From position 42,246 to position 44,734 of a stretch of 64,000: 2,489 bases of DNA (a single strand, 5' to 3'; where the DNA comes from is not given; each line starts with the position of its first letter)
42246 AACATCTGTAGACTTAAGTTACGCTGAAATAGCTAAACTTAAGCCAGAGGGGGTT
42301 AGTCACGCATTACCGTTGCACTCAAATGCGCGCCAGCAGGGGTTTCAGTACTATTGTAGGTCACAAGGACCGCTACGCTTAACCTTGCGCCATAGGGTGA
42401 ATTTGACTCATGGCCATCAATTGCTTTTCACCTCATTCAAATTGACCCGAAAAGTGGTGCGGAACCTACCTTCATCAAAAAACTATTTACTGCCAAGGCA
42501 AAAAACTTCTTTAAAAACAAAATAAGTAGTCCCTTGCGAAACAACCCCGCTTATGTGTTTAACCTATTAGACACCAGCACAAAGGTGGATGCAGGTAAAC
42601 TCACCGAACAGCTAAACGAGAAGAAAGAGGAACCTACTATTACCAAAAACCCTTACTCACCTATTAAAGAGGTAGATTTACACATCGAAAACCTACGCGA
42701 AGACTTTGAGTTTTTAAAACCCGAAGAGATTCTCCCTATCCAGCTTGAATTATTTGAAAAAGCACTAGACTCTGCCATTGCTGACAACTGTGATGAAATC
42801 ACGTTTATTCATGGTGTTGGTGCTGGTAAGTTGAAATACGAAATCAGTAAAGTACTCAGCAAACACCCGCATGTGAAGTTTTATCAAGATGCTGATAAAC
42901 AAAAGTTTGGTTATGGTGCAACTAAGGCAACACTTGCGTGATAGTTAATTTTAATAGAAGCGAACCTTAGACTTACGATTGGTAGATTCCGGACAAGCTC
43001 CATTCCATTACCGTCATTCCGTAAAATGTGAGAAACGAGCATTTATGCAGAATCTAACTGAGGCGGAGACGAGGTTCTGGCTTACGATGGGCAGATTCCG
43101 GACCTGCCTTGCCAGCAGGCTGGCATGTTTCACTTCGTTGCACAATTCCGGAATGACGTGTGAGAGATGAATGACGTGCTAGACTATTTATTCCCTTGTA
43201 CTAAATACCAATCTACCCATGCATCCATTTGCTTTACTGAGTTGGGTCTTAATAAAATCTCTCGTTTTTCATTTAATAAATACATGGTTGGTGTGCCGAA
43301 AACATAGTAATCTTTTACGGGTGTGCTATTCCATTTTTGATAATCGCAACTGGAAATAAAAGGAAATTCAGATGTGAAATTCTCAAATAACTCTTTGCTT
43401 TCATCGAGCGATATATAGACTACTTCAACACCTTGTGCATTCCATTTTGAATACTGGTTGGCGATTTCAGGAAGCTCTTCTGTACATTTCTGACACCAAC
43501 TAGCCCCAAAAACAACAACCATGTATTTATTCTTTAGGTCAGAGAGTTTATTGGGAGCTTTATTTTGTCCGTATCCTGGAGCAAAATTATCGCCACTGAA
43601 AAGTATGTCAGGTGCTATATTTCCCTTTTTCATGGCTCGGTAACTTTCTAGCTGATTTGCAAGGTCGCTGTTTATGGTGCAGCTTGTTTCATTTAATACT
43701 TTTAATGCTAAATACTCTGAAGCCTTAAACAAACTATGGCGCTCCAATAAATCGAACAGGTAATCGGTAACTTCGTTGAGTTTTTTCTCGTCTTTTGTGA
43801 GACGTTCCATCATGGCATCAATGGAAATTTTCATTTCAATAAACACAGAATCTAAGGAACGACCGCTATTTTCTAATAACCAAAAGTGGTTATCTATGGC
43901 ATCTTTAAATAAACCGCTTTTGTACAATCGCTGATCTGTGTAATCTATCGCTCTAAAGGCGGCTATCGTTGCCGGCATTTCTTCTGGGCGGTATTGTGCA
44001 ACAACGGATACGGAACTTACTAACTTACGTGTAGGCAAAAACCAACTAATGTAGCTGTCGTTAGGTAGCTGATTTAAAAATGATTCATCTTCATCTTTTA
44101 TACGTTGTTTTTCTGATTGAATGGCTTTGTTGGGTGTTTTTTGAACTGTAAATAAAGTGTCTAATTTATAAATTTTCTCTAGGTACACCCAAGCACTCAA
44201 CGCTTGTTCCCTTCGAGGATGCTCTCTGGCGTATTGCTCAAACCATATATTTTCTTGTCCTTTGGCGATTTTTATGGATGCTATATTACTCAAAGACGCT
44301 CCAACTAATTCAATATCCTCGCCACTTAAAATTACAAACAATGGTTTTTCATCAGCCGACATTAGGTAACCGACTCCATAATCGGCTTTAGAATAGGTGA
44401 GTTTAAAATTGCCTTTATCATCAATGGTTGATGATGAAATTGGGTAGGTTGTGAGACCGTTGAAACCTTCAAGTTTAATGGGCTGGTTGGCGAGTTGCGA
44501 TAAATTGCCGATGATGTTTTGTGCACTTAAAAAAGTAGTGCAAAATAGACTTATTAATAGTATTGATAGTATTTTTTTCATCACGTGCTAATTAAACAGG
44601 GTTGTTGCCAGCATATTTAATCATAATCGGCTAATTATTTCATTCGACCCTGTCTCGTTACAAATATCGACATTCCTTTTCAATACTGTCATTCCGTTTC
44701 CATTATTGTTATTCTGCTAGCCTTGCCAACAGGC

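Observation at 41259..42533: Repeat edges coincide with a missing ABC permease, an orphan gene 3' end and a 5'-truncated Smr gene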

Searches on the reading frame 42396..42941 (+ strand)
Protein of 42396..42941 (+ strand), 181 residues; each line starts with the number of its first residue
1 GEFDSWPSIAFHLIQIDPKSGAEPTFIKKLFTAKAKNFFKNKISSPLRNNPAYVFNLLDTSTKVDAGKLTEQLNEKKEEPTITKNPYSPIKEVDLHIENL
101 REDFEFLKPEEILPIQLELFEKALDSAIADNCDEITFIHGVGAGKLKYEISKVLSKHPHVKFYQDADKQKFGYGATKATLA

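Call 8: search_protein_families(library=pfam, proteins=[window:42396-42941:+], max_evalue=0.01)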
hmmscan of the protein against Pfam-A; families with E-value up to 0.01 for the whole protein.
window:42396-42941:+ (181 aa): 2 families
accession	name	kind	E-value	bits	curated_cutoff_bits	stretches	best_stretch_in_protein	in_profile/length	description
PF01713.27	Smr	-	2.3e-11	44.1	25.7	1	119-180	14-76/77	Smr domain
PF15963.11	Myb_DNA-bind_7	-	0.00085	19.5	31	1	21-79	27-85/88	Myb DNA-binding like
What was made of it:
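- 42396..42941 (+): 3' remnant of a ~315-aa Smr-family gene (codons ~135-315). The Smr domain is intact. The only callable ORF is TTG 42534-42941 (135 aa). Call 8: Smr domain at residues 119-180.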

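Call 23: find_homologous_proteins(query=window:42396-42941:+, max_evalue=0.001)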
Query window:42396-42941:+ (181 aa): 103 proteins with E <= 0.001 among 410 candidates.
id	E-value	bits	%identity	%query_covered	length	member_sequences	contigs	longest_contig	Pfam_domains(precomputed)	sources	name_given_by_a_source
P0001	2.9e-95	335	85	99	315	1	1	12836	PF01713.28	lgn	-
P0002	8.5e-95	334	83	99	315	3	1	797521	PF01713.28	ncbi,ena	-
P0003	2.8e-92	325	83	99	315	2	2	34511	PF01713.28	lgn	-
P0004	4.0e-86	305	76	99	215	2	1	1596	PF01713.28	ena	-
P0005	1.7e-82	293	99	75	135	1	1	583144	PF01713.28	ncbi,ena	-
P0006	2.6e-67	244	65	99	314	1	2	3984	PF01713.28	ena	-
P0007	8.3e-67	242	65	99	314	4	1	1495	PF01713.28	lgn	-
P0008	2.7e-65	237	63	99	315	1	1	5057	PF01713.28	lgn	-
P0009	2.9e-64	234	63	99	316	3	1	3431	PF01713.28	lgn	-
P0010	1.7e-55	206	59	99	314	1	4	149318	PF01713.28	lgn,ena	-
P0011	2.6e-36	143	46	97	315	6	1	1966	PF01713.28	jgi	jgi:hypothetical protein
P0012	6.5e-35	139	39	99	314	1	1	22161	PF01713.28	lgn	-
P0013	2.2e-34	137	42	99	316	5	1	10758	PF01713.28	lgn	-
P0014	3.2e-34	136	43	96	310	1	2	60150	PF09640.16,PF01713.28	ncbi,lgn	-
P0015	4.1e-34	136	48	92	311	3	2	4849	PF01713.28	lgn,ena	-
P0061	1.4e-29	121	47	87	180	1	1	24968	PF01713.28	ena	-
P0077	2.1e-28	117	46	87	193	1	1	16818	PF01713.28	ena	-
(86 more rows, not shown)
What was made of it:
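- It is annotated as a gene in the public record (P0005, call 23). The source looks like a MAG contig (583,144 bp, call 23).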

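Call 25: find_encoding_contigs(protein=P0002, flank=10000, max_places=4)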
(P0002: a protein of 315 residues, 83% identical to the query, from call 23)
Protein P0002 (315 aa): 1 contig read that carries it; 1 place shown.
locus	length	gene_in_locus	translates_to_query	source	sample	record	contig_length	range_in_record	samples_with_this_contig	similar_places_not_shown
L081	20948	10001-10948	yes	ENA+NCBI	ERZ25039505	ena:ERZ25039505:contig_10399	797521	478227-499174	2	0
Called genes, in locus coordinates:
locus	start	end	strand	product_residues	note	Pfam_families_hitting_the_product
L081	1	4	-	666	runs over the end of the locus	PF01590:GAF (weak), PF13185:GAF_2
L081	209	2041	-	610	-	PF00575:S1 (weak), PF13509:S1_2 (faint), PF21710:Spt6_S1 (faint), PF00575:S1, PF23459:S1_RRP5 (weak), PF00575:S1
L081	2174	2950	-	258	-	PF08239:SH3_3 (weak), PF18348:SH3_16, PF00877:NLPC_P60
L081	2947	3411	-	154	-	PF01668:SmpB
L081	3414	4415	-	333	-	PF00814:TsaD, PF22521:HypF_C_2 (weak)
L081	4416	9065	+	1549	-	PF27051:TamB_N, PF04357:TamB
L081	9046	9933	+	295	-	PF10043:DUF2279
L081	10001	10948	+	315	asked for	PF01713:Smr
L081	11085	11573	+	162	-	PF09537:DUF2383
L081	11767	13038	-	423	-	PF00932:LTD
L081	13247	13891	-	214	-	PF16316:DUF4956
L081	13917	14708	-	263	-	PF09359:VTC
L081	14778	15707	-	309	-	PF02729:OTCace_N, PF00185:OTCace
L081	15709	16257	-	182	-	PF00156:Pribosyltran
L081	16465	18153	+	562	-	PF14716:HHH_8, PF00633:HHH (faint), PF12836:HHH_3 (faint), PF14520:HHH_5, PF02811:PHP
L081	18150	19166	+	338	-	PF01075:Glyco_transf_9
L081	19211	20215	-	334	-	PF11751:PorP_SprF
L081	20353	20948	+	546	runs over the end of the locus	PF06418:CTP_synth_N, PF00117:GATase, PF07722:Peptidase_C26 (weak)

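Call 26: find_encoding_contigs(protein=P0005, flank=10000, max_places=4)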
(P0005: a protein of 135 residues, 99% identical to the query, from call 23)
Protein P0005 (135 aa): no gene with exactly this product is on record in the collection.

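Call 29: list_cluster_members(proteins=[P0001, P0002, P0003, P0005])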
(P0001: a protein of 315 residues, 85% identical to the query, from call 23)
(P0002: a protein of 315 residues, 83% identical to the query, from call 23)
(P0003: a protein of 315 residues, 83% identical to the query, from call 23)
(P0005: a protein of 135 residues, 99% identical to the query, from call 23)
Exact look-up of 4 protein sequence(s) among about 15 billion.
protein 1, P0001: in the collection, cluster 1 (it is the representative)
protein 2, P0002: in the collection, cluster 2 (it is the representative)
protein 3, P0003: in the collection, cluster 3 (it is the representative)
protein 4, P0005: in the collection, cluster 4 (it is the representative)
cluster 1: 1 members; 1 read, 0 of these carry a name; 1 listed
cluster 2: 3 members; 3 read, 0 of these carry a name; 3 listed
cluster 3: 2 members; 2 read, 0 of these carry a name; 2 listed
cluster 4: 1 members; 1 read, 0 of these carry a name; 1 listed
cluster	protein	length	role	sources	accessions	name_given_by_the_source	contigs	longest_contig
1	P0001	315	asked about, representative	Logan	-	-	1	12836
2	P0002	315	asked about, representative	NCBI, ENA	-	-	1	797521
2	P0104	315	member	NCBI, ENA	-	-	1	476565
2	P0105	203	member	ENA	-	-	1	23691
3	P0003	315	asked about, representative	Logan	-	-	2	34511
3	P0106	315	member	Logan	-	-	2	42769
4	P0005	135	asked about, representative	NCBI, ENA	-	-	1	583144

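Call 37: find_encoding_contigs(protein=P0001, flank=10000, max_places=3)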
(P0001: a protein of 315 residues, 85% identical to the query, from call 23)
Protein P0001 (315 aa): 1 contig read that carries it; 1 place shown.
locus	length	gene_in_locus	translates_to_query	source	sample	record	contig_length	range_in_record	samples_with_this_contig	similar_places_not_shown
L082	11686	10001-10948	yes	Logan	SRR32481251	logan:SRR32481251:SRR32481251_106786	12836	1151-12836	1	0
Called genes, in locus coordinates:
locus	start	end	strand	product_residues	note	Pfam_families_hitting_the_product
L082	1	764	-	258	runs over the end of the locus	PF08239:SH3_3, PF18348:SH3_16, PF00877:NLPC_P60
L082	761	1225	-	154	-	PF01668:SmpB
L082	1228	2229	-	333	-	PF00814:TsaD, PF22521:HypF_C_2 (weak)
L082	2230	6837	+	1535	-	PF27051:TamB_N, PF04357:TamB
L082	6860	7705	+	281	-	PF10043:DUF2279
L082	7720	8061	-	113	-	PF02656:DUF202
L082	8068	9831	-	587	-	PF03600:CitMHS, PF16980:CitMHS_2 (weak), PF02080:TrkA_C, PF00939:Na_sulph_symp, PF03600:CitMHS (weak)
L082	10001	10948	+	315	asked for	PF01713:Smr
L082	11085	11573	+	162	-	PF09537:DUF2383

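Call 38: find_encoding_contigs(protein=P0003, flank=10000, max_places=3)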
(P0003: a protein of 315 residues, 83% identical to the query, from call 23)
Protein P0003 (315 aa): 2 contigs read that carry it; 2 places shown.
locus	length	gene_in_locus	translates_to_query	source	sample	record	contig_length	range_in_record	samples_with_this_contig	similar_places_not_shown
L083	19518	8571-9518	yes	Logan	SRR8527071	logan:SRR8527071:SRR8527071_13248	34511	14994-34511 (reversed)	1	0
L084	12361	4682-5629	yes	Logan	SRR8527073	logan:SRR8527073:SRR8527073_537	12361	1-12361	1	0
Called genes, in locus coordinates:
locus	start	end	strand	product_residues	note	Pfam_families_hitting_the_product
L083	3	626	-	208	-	?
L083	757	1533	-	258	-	PF08239:SH3_3 (weak), PF18348:SH3_16, PF00877:NLPC_P60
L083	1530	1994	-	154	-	PF01668:SmpB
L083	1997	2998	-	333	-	PF00814:TsaD, PF02543:Carbam_trans_N (faint), PF22521:HypF_C_2 (weak)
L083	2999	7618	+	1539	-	PF27051:TamB_N, PF04357:TamB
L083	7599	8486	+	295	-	PF10043:DUF2279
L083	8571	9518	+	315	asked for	PF01713:Smr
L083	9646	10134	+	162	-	PF09537:DUF2383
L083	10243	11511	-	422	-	PF00932:LTD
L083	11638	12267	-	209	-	PF16316:DUF4956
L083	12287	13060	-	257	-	PF09359:VTC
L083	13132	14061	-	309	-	PF02729:OTCace_N, PF00185:OTCace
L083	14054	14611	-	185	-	PF00156:Pribosyltran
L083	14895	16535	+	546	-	PF14716:HHH_8 (weak), PF00633:HHH (faint), PF14520:HHH_5, PF02811:PHP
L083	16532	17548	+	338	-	PF01075:Glyco_transf_9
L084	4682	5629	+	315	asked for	PF01713:Smr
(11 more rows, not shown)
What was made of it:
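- Smr-DUF2383 adjacency is seen in 4 related contigs, within a TamB-DUF2279...LTD context (calls 25, 37, 38).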

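Call 39: find_encoding_contigs(protein=P0104, flank=10000, max_places=3)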
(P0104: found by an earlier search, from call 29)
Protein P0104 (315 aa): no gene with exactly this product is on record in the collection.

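Call 58: find_encoding_contigs(protein=P0061, flank=3000, max_places=2)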
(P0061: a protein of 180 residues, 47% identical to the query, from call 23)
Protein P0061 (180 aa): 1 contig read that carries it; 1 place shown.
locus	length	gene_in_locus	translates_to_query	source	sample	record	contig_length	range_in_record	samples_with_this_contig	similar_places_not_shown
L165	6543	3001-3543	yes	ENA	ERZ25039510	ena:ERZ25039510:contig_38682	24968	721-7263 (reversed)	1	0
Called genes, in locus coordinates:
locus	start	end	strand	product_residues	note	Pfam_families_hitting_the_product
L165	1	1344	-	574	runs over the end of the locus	PF25062:ARM_TT21_N, PF00515:TPR_1, PF07719:TPR_2, PF12895:ANAPC3, PF13432:TPR_16, PF23914:TPR_CcmH_CycH (weak), PF13414:TPR_11 (weak), PF14559:TPR_19, +16 more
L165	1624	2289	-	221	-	PF13248:Zn_ribbon_3 (faint), PF12773:DZR, PF13240:Zn_Ribbon_1 (weak)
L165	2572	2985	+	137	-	-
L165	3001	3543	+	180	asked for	PF01713:Smr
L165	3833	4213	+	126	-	-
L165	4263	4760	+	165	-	-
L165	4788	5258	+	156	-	-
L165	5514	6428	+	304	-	PF00364:Biotin_lipoyl, PF01597:GCV_H (faint), PF07831:PYNP_C (faint), PF09891:DUF2118 (faint), PF25984:BSH_YknX (faint), PF00364:Biotin_lipoyl, PF25997:BSH_YhbJ (weak), PF02817:E3_binding, +4 more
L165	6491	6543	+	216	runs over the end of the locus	PF00198:2-oxoacid_dh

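Call 59: find_encoding_contigs(protein=P0077, flank=3000, max_places=2)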
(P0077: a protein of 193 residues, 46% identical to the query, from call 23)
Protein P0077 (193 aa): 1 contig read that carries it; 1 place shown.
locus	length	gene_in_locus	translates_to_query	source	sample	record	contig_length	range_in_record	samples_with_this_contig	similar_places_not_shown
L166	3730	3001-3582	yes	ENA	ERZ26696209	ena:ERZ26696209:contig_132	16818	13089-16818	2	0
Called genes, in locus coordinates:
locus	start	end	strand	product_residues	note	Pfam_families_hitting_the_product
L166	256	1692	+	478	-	-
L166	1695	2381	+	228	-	-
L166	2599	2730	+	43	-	-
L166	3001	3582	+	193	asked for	PF01713:Smr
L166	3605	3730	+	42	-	?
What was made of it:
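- Tried and rejected: For P0077 the look-up (call 59) showed only a 43-aa ORF upstream and was uninformative.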

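Call 63: search_protein_families(library=ncbifam, proteins=[L081:10001-10948:+, L081:11085-11573:+], max_evalue=0.001)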
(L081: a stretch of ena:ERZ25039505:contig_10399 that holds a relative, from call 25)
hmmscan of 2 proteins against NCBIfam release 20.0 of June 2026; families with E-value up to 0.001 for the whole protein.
L081:10001-10948:+ (315 aa): 2 families
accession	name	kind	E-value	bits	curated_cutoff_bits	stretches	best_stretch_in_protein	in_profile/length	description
TIGR01069.2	mutS2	equivalog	5.8e-11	41.5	400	1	252-313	728-789/790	endonuclease MutS2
NF003432.0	PRK04946.1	equivalog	0.00083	19.3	128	0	269-307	127-164/181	endonuclease SmrB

L081:11085-11573:+ (162 aa): 1 family
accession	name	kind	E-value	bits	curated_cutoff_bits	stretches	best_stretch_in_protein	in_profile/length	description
TIGR02284.1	TIGR02284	subfamily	2.3e-17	63.5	44.8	1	4-140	1-137/139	PA2169 family four-helix-bundle protein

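Call 66: search_protein_families(library=pfam, proteins=[L081:11085-11573:+, L081:10001-10948:+], max_evalue=0.01)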
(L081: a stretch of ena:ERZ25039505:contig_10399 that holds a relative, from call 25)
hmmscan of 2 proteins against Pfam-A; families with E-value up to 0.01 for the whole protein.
L081:11085-11573:+ (162 aa): 2 families
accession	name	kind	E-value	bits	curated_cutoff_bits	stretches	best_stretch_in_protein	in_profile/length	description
PF09537.16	DUF2383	-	3.9e-23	82.1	30.8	1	3-112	1-110/111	Domain of unknown function (DUF2383)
PF06160.17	EzrA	-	0.003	16.4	39.6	1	63-146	48-135/557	Septation ring formation regulator, EzrA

L081:10001-10948:+ (315 aa): 2 families
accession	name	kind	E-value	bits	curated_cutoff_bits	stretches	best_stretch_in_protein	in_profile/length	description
PF01713.27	Smr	-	2.1e-10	41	25.7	1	253-311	14-73/77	Smr domain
PF15963.11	Myb_DNA-bind_7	-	0.0025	18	31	1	155-213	27-85/88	Myb DNA-binding like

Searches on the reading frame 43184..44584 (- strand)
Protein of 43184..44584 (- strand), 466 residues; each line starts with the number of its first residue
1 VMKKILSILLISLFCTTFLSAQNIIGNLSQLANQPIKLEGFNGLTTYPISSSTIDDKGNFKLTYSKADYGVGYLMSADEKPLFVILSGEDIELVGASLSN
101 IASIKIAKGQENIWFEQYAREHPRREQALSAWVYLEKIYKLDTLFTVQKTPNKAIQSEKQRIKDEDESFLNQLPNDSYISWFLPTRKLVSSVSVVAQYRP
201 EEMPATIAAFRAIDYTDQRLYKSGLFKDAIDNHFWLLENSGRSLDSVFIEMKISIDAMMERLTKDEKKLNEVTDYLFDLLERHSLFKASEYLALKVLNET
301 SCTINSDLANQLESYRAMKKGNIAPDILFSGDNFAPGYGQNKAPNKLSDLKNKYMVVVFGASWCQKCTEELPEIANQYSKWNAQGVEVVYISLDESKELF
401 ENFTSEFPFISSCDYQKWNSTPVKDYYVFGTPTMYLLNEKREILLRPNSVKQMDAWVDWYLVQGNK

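Call 8: search_protein_families(library=pfam, proteins=[window:43184-44584:-], max_evalue=0.01)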
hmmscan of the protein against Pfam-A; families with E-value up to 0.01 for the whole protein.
window:43184-44584:- (466 aa): 6 families
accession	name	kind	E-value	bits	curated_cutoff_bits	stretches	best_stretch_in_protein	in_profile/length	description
PF13905.12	Thioredoxin_8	-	1.9e-17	63.8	27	1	352-443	1-94/94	Thioredoxin-like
PF00578.27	AhpC-TSA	-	4.3e-12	46.5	26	1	340-400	13-74/124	AhpC/TSA family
PF13098.12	Thioredoxin_2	-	1.6e-07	32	27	1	351-446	4-90/104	Thioredoxin-like domain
PF08534.16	Redoxin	-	3.8e-07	30.5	26.6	1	323-398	5-75/148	Redoxin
PF00085.26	Thioredoxin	-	6.1e-05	23.4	23.5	1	351-403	17-68/103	Thioredoxin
PF14595.12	Thioredoxin_9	-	0.0025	18.1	25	1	345-404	34-91/129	Thioredoxin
